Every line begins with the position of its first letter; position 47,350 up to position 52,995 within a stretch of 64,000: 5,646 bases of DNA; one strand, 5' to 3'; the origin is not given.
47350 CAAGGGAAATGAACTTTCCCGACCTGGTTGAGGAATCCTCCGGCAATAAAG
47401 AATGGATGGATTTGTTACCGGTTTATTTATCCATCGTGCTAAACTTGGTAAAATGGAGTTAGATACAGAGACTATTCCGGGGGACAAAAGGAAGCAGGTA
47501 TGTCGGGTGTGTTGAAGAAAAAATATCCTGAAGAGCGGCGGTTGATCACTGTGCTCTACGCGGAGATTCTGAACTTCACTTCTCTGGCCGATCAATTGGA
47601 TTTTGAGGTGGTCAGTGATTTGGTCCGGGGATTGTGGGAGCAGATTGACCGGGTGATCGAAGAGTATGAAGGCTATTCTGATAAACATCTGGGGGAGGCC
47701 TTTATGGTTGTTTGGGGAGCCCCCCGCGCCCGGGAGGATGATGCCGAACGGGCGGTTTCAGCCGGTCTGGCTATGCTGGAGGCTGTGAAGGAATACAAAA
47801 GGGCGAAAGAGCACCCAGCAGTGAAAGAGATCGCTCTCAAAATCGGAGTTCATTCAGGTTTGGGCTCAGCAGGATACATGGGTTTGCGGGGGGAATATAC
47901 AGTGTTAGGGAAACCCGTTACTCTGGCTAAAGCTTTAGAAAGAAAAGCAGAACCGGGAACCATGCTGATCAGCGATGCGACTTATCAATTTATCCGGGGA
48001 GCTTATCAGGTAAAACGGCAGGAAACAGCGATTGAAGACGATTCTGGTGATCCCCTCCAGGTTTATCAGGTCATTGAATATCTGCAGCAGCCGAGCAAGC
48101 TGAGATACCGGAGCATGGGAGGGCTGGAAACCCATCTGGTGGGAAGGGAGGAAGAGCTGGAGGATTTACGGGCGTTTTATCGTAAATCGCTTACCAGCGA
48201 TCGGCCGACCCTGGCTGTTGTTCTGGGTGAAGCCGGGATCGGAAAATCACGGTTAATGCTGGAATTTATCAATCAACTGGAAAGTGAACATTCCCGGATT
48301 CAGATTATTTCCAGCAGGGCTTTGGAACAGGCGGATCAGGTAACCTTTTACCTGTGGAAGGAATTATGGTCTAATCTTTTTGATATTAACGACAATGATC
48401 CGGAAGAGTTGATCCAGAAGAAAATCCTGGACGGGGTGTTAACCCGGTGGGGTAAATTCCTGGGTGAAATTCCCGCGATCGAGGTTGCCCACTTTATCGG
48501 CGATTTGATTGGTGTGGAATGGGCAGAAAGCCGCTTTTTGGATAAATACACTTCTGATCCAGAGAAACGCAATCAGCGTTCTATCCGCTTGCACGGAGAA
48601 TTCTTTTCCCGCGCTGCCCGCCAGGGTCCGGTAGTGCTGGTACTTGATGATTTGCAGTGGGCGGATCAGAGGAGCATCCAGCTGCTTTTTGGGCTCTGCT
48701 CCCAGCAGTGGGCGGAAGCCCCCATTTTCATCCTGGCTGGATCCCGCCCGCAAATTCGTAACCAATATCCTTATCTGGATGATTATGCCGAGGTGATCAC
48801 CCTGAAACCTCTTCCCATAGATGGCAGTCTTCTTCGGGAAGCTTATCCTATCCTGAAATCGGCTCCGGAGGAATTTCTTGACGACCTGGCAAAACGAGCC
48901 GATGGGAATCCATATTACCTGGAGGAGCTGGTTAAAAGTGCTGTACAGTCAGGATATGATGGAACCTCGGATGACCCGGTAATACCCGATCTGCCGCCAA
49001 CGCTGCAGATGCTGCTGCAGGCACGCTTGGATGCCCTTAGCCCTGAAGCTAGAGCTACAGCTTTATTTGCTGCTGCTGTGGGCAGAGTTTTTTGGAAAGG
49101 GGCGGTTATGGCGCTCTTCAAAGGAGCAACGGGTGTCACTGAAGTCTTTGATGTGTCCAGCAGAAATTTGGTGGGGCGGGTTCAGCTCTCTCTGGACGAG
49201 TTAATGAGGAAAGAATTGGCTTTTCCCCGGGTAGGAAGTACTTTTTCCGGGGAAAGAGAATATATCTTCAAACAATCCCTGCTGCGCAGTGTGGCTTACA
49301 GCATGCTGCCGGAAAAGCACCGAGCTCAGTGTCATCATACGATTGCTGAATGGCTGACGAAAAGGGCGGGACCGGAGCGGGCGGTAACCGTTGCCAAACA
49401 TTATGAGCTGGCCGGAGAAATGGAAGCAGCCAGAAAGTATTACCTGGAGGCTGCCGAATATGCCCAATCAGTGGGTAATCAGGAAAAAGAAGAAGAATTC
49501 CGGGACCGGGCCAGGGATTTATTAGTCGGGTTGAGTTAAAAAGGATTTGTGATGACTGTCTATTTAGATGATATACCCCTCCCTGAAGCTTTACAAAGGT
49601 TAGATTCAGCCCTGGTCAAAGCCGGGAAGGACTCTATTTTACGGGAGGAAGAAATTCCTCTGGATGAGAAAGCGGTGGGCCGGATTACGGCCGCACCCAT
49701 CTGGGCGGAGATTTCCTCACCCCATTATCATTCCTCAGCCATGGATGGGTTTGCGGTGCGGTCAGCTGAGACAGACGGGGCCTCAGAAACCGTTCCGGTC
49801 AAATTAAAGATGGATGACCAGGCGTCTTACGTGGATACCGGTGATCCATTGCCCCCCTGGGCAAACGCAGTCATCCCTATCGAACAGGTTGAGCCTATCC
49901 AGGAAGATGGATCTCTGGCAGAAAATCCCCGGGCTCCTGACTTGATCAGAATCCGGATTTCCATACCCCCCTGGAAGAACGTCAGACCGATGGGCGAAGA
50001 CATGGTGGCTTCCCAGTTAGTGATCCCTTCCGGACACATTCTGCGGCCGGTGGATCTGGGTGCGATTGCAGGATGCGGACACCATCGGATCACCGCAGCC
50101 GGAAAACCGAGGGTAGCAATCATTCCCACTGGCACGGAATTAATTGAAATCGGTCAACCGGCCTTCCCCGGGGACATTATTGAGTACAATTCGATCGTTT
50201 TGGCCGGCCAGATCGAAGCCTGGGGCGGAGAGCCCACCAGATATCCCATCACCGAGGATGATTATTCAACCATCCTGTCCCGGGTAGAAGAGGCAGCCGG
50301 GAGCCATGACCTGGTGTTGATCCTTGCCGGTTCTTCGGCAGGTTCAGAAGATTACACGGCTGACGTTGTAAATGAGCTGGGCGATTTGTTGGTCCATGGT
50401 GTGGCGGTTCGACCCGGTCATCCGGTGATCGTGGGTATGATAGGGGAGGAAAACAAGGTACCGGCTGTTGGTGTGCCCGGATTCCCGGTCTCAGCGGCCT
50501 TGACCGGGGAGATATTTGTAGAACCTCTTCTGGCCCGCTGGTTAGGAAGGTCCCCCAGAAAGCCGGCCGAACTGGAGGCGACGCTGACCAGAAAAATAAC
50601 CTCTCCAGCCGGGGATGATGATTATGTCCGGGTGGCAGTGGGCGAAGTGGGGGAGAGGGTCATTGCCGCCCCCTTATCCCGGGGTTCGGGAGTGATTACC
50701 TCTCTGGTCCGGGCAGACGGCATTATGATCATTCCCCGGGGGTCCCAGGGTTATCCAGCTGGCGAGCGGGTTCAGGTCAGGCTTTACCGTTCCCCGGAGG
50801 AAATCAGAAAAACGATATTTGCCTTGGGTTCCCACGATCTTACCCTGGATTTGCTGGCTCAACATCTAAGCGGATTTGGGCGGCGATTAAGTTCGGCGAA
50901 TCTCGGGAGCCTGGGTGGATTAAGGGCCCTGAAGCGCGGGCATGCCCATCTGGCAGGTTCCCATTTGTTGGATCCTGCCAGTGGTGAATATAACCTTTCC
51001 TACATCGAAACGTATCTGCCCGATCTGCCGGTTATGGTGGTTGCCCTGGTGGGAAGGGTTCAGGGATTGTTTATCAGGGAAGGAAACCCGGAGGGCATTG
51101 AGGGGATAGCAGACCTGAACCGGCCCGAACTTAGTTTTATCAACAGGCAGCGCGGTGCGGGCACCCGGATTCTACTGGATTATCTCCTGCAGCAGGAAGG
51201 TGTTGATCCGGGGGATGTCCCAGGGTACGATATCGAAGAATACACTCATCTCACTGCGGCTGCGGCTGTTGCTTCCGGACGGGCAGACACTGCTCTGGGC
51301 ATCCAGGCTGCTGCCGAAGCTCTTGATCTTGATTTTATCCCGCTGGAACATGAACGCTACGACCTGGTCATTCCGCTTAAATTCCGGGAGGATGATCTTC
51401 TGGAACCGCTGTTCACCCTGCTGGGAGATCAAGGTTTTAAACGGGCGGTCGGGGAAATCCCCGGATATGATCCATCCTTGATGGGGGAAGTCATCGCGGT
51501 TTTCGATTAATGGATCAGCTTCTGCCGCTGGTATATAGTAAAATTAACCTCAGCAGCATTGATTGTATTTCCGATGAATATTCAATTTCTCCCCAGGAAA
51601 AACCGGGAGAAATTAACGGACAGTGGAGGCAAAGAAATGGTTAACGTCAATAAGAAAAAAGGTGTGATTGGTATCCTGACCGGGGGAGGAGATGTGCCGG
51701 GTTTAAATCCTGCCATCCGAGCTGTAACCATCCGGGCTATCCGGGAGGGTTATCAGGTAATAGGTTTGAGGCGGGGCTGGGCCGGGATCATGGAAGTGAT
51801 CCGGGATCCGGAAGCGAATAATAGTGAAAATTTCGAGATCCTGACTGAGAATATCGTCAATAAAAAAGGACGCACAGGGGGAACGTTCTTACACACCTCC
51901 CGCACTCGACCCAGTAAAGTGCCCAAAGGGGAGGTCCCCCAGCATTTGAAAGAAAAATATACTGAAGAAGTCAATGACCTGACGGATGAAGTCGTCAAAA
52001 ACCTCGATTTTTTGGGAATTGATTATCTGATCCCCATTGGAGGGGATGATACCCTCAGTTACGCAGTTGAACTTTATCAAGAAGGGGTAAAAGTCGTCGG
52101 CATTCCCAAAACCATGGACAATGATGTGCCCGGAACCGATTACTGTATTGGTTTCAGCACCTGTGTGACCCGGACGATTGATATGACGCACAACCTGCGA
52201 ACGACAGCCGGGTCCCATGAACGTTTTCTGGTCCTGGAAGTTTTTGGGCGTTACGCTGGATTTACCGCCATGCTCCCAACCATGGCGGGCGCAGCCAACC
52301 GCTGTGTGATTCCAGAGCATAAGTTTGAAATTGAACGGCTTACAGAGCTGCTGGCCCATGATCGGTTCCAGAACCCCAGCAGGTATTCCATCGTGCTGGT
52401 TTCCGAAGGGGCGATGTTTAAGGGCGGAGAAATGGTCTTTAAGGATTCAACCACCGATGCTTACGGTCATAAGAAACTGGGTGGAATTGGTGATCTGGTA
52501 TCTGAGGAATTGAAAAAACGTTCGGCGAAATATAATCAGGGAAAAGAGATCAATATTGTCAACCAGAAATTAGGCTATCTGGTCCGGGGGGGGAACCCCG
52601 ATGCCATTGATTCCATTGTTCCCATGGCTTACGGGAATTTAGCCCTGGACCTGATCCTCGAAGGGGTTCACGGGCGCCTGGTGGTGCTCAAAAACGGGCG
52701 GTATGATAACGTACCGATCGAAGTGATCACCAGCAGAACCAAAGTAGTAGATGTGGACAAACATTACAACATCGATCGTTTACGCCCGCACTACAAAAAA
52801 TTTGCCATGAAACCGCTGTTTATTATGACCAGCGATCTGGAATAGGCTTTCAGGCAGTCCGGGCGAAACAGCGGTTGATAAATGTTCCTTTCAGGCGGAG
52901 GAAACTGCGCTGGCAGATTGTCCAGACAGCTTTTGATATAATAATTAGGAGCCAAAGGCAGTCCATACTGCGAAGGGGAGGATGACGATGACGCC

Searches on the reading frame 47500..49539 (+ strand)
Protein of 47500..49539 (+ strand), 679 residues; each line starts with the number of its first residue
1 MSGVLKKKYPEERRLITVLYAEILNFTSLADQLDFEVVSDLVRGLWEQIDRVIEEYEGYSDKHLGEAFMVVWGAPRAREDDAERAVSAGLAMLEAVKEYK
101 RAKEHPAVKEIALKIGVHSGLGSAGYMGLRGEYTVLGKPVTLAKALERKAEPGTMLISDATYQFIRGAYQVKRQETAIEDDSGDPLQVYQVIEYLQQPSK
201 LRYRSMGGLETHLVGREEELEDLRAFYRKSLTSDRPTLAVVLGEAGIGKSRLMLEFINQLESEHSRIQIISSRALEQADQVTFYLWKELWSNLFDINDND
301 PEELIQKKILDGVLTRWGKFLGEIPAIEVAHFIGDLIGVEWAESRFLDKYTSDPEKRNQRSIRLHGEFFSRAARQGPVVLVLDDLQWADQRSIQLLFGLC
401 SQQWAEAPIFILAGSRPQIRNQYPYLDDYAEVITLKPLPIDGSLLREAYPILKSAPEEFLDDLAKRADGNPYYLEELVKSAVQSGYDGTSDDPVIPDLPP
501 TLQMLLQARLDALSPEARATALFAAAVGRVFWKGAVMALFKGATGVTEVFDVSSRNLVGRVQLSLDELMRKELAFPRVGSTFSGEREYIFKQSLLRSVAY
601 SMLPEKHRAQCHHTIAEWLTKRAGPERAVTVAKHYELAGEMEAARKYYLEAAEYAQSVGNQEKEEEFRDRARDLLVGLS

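Call 16: search_protein_families(library=pfam, proteins=[window:47500-49539:+], max_evalue=0.001)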
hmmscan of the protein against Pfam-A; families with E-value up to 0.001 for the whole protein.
window:47500-49539:+ (679 aa): 4 families
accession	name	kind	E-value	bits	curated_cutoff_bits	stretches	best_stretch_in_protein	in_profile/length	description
PF00211.25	Guanylate_cyc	-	4.8e-24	85.4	21.9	1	11-179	4-171/183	Adenylate and Guanylate cyclase catalytic domain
PF13191.12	AAA_16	-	9.1e-22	78.8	32.6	1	213-411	2-166/167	AAA ATPase domain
PF01637.24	ATPase_2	-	3.8e-07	30.6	33.2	1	214-477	2-225/225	ATPase domain predominantly from Archaea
PF13401.12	AAA_22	-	4.8e-05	24.1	27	0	236-396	5-104/130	AAA domain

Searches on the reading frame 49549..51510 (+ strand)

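Call 16: search_protein_families(library=pfam, proteins=[window:49549-51510:+], max_evalue=0.001)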
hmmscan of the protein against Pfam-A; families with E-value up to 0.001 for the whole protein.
window:49549-51510:+ (653 aa): 5 families
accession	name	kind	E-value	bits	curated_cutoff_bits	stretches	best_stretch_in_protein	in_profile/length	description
PF12727.12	PBP_like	-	1.5e-68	230.2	27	1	444-625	10-192/193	PBP superfamily domain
PF03453.22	MoeA_N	-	1.4e-35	122.8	30.8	1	9-177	1-160/160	MoeA N-terminal region (domain I and II)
PF00994.29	MoCF_biosynth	-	2.7e-23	82.7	26.6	1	190-329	1-143/144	Probable molybdopterin binding domain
PF03454.20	MoeA_C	-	6.9e-17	61.9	22.1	1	344-411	2-70/72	MoeA C-terminal region (domain IV)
PF12974.12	Phosphonate-bd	-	3.5e-05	23.7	27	1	515-592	95-170/242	ABC transporter, phosphonate, periplasmic substrate-binding protein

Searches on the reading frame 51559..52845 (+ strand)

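Call 16: search_protein_families(library=pfam, proteins=[window:51559-52845:+], max_evalue=0.001)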
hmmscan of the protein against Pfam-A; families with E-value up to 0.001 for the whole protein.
window:51559-52845:+ (428 aa): 1 family
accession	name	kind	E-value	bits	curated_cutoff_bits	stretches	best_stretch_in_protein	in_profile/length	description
PF00365.25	PFK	-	1.2e-71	241.8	30.9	1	37-365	2-276/277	Phosphofructokinase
